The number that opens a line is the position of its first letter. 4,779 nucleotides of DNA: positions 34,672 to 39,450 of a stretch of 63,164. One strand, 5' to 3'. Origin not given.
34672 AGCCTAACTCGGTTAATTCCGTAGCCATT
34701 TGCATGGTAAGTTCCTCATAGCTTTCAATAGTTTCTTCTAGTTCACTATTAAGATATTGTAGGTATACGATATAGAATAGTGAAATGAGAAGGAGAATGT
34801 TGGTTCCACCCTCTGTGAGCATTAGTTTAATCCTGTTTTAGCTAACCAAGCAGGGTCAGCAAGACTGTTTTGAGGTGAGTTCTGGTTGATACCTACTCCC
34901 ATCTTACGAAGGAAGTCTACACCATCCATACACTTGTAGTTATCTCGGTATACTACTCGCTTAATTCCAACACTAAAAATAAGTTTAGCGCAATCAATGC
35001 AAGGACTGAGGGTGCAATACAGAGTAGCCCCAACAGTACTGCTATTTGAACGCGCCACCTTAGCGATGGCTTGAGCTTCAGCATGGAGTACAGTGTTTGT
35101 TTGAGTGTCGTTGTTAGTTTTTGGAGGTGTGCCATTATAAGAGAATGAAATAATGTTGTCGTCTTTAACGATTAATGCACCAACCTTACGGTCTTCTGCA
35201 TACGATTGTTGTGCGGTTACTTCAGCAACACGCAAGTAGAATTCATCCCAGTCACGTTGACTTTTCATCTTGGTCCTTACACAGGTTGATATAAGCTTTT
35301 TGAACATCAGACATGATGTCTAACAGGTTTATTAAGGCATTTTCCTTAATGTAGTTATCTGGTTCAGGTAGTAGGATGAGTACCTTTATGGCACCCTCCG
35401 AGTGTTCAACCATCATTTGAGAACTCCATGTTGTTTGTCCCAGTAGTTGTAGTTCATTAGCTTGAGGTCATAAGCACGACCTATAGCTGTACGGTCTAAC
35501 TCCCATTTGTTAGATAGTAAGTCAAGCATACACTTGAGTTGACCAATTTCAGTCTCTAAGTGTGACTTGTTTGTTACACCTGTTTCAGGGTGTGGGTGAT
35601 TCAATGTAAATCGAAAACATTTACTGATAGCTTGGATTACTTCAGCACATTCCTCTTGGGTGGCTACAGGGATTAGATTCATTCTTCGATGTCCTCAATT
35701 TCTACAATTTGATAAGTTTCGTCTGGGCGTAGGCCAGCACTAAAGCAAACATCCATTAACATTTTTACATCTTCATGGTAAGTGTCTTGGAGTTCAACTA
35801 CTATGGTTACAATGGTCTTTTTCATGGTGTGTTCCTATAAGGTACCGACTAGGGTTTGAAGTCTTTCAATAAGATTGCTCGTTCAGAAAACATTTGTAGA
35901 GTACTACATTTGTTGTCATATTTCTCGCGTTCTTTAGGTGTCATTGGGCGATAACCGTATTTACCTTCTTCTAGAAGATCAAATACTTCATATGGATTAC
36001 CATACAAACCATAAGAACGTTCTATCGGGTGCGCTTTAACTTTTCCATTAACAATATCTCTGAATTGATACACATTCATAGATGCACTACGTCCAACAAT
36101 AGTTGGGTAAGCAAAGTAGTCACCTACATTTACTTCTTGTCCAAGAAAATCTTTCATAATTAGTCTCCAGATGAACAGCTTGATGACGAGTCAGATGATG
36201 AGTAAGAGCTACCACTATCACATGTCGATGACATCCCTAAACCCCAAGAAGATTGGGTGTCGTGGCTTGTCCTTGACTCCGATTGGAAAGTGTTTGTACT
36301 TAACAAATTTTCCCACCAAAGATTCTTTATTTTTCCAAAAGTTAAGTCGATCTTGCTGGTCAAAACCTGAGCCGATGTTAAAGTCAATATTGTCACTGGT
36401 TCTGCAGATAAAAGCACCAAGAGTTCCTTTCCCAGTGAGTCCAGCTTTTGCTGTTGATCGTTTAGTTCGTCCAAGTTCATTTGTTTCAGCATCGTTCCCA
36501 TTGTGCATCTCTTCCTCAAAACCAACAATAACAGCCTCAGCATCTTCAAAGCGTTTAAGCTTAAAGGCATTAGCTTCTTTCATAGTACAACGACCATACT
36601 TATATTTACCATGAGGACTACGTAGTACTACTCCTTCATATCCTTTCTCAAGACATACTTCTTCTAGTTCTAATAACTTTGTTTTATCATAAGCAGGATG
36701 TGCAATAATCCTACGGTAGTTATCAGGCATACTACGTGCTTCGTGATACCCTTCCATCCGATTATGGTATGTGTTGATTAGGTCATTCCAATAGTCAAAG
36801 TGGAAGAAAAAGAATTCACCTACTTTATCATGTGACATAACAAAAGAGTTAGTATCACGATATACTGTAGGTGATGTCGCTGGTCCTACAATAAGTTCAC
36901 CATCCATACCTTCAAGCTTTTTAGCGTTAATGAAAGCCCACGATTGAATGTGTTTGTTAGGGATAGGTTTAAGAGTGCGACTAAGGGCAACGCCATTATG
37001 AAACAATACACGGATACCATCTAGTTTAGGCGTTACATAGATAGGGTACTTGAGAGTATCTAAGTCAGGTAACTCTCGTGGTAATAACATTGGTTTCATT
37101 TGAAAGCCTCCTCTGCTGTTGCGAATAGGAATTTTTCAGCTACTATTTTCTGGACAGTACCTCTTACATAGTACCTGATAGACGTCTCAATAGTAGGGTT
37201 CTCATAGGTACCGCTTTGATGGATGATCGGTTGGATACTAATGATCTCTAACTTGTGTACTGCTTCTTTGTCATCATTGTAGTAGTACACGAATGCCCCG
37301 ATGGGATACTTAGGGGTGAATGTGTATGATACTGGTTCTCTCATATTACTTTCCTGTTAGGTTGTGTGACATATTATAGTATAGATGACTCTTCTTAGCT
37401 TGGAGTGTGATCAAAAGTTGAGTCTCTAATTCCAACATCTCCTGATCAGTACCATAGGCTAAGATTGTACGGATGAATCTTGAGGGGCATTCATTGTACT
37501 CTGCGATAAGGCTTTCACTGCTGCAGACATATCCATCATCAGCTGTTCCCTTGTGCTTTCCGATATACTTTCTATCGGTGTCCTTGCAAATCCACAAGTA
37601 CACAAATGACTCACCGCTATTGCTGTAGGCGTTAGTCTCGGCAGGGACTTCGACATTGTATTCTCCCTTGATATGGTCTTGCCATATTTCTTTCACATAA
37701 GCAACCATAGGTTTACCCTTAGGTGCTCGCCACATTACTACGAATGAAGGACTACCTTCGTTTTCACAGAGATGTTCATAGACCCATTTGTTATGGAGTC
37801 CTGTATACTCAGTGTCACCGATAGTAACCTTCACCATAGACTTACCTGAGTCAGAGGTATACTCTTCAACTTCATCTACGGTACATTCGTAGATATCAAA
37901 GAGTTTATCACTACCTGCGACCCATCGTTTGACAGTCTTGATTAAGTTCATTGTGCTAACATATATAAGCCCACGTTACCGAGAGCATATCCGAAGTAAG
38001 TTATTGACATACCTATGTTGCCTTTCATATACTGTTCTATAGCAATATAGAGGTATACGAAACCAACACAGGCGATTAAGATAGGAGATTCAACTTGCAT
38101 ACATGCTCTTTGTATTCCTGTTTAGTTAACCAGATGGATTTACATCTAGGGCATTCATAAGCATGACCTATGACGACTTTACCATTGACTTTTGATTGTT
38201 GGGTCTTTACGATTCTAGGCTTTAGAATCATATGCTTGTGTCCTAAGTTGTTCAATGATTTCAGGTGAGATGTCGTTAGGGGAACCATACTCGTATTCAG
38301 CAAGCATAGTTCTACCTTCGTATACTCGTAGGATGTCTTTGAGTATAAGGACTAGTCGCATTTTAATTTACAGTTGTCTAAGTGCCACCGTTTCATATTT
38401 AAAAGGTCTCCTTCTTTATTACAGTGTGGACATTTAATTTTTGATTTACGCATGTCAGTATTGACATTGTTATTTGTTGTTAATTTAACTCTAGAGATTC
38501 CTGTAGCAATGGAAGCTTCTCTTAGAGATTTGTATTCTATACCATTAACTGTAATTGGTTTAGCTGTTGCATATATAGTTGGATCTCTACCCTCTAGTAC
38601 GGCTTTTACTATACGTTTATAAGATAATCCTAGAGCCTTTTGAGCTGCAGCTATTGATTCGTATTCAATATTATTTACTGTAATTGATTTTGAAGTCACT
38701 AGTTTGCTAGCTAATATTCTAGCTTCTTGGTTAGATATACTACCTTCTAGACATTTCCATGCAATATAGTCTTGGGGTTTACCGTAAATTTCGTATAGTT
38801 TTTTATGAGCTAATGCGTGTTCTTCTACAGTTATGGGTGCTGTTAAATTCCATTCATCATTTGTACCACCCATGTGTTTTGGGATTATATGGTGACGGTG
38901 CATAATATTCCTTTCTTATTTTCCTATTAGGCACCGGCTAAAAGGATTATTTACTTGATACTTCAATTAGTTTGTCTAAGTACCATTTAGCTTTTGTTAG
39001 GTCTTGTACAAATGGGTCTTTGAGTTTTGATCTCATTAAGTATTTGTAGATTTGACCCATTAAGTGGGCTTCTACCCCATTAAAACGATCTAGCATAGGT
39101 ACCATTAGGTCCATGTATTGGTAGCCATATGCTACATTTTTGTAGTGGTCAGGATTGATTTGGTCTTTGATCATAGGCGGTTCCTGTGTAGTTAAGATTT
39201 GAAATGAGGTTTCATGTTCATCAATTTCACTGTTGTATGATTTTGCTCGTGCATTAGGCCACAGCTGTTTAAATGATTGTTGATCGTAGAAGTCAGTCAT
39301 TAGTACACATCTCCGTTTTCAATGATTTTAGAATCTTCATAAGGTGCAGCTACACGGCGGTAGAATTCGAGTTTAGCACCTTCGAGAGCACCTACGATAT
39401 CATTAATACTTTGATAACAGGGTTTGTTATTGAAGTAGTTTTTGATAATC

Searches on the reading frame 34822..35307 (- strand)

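Call 38: search_protein_families(library=pfam, proteins=[window:34822-35307:-], max_evalue=0.01)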
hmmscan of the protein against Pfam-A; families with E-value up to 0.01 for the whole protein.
window:34822-35307:- (161 aa): 7 families
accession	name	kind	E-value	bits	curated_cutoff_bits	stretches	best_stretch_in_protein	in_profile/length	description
PF00383.29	dCMP_cyt_deam_1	-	1.9e-23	82.7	25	1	19-120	2-100/102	Cytidine and deoxycytidylate deaminase zinc-binding region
PF14437.12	MafB19-deam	-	1.2e-16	61.3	27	1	19-123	2-102/142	MafB19-like deaminase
PF14439.12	Bd3614-deam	-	2.6e-07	31.1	38.5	1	36-120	4-88/113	Bd3614-like deaminase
PF18750.7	SNAD4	-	5.5e-05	23.7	27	1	70-111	28-72/130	Secreted Novel AID/APOBEC-like Deaminase 4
PF08210.17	APOBEC_N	-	0.00029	21.3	25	1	71-112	41-87/170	APOBEC-like N-terminal domain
PF18778.7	NAD1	-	0.00098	19.7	27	1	70-111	46-91/175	Novel AID APOBEC clade 1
PF18772.7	APOBEC2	-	0.0016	18.9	26.8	1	71-111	47-90/175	APOBEC2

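Call 81: search_protein_families(library=padloc, proteins=[window:34822-35307:-], max_evalue=0.01)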
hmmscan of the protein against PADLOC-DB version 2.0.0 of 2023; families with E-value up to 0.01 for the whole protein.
window:34822-35307:- (161 aa): 1 family
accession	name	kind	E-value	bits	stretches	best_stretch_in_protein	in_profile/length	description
PDLC02373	dCTPase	-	1.4e-25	88.2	2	73-125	438-490/630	-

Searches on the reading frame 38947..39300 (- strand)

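Call 38: search_protein_families(library=pfam, proteins=[window:38947-39300:-], max_evalue=0.01)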
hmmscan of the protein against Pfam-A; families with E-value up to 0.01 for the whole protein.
window:38947-39300:- (117 aa): 1 family
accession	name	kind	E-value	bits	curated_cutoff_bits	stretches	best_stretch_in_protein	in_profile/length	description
PF11753.13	DUF3310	-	4.4e-08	33.5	24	1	49-109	3-60/60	Protein of unknwon function (DUF3310)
